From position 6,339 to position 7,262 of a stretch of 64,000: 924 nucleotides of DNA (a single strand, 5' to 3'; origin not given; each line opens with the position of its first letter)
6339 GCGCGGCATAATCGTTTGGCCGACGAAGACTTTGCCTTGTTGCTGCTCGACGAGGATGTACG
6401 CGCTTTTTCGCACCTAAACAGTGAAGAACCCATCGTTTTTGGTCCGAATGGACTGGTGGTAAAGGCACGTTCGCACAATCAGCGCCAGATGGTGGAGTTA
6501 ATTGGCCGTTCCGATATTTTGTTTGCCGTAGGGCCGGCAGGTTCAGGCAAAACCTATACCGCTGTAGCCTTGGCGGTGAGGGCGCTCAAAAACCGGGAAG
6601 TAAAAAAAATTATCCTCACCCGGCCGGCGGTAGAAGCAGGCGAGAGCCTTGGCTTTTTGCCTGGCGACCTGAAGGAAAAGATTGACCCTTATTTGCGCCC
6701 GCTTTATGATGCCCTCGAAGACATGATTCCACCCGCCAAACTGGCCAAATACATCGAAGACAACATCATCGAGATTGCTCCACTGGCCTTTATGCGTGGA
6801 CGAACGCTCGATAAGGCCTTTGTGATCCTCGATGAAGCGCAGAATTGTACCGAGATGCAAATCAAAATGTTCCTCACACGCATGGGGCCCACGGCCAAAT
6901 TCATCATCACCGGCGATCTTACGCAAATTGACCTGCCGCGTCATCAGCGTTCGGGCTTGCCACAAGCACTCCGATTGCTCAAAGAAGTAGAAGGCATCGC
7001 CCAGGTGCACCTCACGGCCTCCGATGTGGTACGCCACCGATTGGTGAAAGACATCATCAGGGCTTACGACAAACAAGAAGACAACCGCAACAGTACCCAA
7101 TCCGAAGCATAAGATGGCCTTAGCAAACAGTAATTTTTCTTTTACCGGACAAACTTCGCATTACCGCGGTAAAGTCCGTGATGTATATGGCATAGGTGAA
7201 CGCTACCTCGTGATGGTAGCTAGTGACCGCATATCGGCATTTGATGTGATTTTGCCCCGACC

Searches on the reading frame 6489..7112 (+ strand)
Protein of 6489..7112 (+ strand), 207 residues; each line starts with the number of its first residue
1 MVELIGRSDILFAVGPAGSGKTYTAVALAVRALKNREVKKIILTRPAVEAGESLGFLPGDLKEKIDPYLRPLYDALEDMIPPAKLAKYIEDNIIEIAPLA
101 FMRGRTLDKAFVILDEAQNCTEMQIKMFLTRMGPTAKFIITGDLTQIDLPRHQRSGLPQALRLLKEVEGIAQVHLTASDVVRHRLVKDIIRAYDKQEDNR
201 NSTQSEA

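Call 91: search_protein_families(library=pfam, proteins=[window:6489-7112:+], max_evalue=0.001)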
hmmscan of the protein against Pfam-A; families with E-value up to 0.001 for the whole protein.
window:6489-7112:+ (207 aa): 7 families
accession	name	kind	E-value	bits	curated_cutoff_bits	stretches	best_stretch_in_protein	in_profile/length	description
PF02562.22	PhoH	-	5.1e-88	294.4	27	1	2-194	13-205/205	PhoH-like protein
PF13245.12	AAA_19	-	5.9e-07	30.2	25.1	1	8-147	11-129/134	AAA domain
PF13604.12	AAA_30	-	1.2e-06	28.8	27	1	8-192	17-164/191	AAA domain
PF13401.12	AAA_22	-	0.00017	22.3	27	0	9-127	6-103/130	AAA domain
PF13086.12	AAA_11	-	0.0002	21.6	27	0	110-146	215-249/257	AAA domain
PF13173.12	AAA_14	-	0.00025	21.5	27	0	101-142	54-97/129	AAA domain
PF00270.35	DEAD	-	0.00028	21.1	26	0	10-46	16-53/167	DEAD/DEAH box helicase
